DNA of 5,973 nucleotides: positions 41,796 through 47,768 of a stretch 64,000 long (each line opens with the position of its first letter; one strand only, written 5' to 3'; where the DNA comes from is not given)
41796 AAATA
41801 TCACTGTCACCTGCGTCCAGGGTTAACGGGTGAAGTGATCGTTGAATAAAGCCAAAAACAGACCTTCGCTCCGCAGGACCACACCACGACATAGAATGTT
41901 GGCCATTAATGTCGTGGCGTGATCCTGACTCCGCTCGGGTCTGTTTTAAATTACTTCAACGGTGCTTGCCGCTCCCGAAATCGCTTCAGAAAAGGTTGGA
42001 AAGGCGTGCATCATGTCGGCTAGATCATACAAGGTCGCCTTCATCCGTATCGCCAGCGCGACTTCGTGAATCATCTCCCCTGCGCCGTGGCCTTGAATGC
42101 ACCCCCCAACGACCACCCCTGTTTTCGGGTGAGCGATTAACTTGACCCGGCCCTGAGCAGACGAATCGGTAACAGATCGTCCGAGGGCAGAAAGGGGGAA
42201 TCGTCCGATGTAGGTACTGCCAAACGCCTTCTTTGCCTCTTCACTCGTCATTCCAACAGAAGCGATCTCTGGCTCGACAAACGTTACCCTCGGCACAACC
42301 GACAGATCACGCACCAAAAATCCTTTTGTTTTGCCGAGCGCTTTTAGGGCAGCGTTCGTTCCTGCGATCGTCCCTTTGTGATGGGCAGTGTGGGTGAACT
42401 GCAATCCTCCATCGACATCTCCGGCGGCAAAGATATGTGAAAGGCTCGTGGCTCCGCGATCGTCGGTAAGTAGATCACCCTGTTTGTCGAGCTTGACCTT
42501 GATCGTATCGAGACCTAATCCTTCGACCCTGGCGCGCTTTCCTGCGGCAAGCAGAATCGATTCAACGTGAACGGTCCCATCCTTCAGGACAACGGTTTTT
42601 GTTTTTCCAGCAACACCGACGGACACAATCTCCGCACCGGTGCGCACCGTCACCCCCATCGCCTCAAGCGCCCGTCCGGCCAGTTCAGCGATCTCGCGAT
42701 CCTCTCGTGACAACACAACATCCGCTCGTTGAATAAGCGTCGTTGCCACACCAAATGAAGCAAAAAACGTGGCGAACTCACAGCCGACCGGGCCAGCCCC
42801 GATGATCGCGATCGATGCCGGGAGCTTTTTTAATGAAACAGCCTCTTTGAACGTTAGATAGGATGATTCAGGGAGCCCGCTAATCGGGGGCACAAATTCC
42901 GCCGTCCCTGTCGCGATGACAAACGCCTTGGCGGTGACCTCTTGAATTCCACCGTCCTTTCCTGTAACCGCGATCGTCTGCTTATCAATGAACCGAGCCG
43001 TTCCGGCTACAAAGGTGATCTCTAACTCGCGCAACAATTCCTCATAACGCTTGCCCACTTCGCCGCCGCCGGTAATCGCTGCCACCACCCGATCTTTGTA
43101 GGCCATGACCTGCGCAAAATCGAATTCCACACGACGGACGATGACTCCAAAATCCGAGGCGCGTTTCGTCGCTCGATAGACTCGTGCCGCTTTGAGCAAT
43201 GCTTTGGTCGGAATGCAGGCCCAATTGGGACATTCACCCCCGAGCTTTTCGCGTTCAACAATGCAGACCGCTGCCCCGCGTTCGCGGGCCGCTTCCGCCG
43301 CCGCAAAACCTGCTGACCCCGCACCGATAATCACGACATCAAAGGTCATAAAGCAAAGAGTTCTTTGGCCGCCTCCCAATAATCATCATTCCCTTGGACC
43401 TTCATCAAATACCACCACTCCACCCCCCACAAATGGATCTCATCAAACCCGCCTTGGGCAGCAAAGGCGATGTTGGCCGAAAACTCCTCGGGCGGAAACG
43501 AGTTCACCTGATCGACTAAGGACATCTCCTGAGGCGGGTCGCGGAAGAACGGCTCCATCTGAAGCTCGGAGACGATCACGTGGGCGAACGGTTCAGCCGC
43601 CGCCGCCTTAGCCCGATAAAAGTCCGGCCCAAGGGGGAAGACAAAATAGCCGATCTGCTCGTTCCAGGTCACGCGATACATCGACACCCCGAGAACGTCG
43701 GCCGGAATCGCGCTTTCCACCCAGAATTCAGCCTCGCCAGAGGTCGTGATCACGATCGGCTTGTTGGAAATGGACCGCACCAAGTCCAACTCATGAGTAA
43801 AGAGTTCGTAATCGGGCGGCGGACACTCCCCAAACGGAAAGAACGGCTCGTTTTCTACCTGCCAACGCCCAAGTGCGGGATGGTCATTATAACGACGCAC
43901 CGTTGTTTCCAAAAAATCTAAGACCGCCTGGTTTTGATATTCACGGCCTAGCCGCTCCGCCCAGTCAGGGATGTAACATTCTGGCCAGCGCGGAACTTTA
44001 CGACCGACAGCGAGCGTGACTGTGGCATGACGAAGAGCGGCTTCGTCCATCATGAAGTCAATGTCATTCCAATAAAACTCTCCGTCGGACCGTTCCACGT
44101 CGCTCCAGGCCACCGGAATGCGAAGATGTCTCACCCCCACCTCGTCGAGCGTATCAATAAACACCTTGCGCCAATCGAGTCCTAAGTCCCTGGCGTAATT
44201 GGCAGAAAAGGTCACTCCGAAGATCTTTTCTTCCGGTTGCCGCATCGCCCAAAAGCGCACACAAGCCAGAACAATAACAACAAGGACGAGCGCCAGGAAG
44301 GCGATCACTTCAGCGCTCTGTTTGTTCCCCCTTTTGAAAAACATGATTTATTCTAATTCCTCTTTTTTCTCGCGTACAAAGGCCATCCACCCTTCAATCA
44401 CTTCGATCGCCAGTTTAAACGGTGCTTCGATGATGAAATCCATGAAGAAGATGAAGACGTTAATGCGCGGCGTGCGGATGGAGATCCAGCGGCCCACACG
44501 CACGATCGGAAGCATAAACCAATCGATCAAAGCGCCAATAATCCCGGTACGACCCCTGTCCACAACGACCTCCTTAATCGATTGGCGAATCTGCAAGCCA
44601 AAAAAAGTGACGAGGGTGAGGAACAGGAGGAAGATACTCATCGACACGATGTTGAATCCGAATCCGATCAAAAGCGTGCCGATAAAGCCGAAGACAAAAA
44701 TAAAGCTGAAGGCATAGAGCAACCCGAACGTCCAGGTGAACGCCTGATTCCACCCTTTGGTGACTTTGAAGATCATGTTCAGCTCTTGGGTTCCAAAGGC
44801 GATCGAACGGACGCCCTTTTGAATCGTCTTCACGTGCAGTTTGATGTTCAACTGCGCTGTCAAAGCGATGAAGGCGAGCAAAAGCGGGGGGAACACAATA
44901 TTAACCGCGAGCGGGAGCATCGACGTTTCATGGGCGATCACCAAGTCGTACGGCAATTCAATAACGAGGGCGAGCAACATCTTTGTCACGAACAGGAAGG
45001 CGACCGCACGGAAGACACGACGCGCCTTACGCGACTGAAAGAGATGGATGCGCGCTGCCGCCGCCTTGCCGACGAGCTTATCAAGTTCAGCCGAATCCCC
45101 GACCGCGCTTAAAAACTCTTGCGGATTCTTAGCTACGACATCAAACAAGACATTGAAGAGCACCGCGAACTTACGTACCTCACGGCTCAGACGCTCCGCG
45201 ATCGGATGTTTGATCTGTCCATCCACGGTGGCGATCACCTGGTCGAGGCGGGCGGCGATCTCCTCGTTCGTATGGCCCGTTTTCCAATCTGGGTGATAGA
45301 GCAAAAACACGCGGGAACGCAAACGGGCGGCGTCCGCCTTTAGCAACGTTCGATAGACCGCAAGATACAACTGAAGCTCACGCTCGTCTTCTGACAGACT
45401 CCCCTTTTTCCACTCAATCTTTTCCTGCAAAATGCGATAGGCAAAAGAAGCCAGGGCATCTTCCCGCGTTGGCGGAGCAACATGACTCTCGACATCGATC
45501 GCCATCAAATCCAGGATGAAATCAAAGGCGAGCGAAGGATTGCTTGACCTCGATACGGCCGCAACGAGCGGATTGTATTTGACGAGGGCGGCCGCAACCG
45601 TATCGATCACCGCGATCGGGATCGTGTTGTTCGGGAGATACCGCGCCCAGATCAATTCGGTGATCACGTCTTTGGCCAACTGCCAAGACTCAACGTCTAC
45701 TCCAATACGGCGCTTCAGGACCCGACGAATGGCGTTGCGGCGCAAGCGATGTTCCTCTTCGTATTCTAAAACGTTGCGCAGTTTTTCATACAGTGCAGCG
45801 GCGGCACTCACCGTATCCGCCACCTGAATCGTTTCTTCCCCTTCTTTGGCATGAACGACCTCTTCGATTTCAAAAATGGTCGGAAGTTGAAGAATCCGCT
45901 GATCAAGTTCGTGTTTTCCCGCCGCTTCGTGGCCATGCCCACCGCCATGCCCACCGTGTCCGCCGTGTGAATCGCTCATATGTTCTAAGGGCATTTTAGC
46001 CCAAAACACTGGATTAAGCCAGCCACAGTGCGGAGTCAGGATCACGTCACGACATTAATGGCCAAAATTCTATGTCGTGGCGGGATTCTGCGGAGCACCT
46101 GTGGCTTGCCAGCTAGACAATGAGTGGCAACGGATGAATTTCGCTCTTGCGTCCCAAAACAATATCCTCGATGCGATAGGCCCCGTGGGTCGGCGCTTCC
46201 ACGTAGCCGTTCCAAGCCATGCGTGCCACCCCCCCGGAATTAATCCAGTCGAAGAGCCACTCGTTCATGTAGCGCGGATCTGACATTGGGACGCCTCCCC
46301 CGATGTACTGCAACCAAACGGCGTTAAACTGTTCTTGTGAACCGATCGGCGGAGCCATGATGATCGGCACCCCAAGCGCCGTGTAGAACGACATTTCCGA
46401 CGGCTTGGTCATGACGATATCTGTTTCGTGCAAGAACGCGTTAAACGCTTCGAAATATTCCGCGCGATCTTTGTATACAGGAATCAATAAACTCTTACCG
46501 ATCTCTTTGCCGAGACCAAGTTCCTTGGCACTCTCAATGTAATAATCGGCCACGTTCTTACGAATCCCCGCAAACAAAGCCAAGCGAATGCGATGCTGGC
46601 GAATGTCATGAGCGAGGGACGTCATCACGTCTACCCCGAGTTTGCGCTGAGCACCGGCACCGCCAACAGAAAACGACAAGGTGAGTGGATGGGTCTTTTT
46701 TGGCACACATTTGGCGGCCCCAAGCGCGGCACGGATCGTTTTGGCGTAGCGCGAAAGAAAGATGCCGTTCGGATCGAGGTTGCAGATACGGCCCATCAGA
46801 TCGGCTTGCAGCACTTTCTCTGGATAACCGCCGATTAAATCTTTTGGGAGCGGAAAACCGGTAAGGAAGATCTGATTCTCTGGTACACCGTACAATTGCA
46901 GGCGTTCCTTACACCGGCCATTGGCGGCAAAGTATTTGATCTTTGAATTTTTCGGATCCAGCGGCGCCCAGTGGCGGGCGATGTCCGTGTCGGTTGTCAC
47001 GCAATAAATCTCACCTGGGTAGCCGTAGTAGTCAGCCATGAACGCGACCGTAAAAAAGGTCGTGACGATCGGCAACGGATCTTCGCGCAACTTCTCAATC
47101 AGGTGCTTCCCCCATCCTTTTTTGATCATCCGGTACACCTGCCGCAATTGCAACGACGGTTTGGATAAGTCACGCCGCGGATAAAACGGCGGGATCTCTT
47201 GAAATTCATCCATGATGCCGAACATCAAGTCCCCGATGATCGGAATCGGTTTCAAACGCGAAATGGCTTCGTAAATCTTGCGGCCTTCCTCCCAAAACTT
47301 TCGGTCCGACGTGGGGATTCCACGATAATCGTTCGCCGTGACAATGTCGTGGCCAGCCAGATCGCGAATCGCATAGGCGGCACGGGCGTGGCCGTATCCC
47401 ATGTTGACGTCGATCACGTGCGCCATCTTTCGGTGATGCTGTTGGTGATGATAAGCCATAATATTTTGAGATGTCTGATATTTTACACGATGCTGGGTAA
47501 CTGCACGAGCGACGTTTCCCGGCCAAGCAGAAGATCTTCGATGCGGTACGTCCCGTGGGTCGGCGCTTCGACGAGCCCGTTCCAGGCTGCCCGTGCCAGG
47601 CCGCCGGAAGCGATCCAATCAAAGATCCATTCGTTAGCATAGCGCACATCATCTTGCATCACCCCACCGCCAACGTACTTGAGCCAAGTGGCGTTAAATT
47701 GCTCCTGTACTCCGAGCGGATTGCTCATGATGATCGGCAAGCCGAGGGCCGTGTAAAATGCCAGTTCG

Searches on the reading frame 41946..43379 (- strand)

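Call 56: search_protein_families(library=pfam, proteins=[window:41946-43379:-], max_evalue=0.001)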
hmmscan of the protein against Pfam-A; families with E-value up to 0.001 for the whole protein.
window:41946-43379:- (477 aa): 14 families
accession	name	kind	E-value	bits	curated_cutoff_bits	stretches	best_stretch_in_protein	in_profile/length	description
PF07992.20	Pyr_redox_2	-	2.8e-59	201.4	26.1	1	13-336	1-291/291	Pyridine nucleotide-disulphide oxidoreductase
PF02852.28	Pyr_redox_dim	-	1.5e-31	109.3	25.3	1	362-470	1-109/110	Pyridine nucleotide-disulphide oxidoreductase, dimerisation domain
PF00070.33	Pyr_redox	-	1.4e-20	74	22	1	190-267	2-81/82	Pyridine nucleotide-disulphide oxidoreductase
PF01134.28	GIDA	-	4.1e-10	39.7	22.1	1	14-159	1-150/391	Glucose inhibited division protein A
PF13738.12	Pyr_redox_3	-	1.3e-09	38.2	30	1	16-53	1-39/305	Pyridine nucleotide-disulphide oxidoreductase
PF01494.25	FAD_binding_3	-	2e-08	34.3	22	0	13-44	2-33/349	FAD binding domain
PF01266.30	DAO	-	2.1e-08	34.5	27.9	1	14-48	1-36/353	FAD dependent oxidoreductase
PF13450.12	NAD_binding_8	-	8.2e-08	32.9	21.9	1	17-54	1-39/68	NAD(P)-binding Rossmann-like domain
PF12831.13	FAD_oxidored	-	4.6e-07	29.9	27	1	14-162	1-149/416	FAD dependent oxidoreductase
PF03486.20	HI0933_like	-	2.1e-06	27.8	50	1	14-45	2-33/244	HI0933-like protein Rossmann domain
PF00890.30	FAD_binding_2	-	2.5e-06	27.4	20.4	1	14-47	1-35/414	FAD binding domain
PF02737.24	3HCDH_N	-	2.7e-05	24.6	22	0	190-248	2-60/180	3-hydroxyacyl-CoA dehydrogenase, NAD binding domain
PF01946.23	Thi4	-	5.4e-05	23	26.2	1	9-44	14-50/235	Thi4 family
PF05834.18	Lycopene_cycl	-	0.00024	20.8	23.4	0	14-43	1-32/380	Lycopene cyclase protein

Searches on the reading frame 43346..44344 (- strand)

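Call 91: search_protein_families(library=pfam, proteins=[window:43346-44344:-], max_evalue=0.0001)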
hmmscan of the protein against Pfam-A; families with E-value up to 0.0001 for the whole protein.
window:43346-44344:- (332 aa): 1 family
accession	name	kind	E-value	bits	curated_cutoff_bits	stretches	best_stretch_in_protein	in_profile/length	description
PF02449.21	Glyco_hydro_42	-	7.1e-05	22.8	21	0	64-167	17-138/376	Beta-galactosidase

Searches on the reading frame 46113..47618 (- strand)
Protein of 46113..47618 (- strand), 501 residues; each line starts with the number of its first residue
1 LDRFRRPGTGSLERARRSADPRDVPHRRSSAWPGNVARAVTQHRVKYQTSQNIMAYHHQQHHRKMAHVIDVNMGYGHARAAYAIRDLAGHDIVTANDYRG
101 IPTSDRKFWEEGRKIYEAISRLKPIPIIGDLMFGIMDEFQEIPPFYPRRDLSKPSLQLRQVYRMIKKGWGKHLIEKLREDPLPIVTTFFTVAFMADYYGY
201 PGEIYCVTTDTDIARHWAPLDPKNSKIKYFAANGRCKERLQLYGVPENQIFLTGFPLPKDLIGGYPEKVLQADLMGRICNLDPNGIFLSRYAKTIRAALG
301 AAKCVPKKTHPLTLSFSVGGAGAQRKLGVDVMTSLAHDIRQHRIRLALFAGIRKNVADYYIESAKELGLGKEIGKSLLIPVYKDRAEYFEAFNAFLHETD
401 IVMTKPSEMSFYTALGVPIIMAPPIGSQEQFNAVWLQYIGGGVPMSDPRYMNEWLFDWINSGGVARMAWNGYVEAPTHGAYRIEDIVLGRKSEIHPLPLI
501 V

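Call 56: search_protein_families(library=pfam, proteins=[window:46113-47618:-], max_evalue=0.001)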
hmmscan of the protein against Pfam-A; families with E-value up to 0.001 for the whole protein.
window:46113-47618:- (501 aa): 1 family
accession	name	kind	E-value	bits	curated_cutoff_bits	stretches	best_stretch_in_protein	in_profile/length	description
PF22053.2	DUF6938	-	1.4e-12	48.2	27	2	382-442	128-185/236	Domain of unknown function (DUF6938)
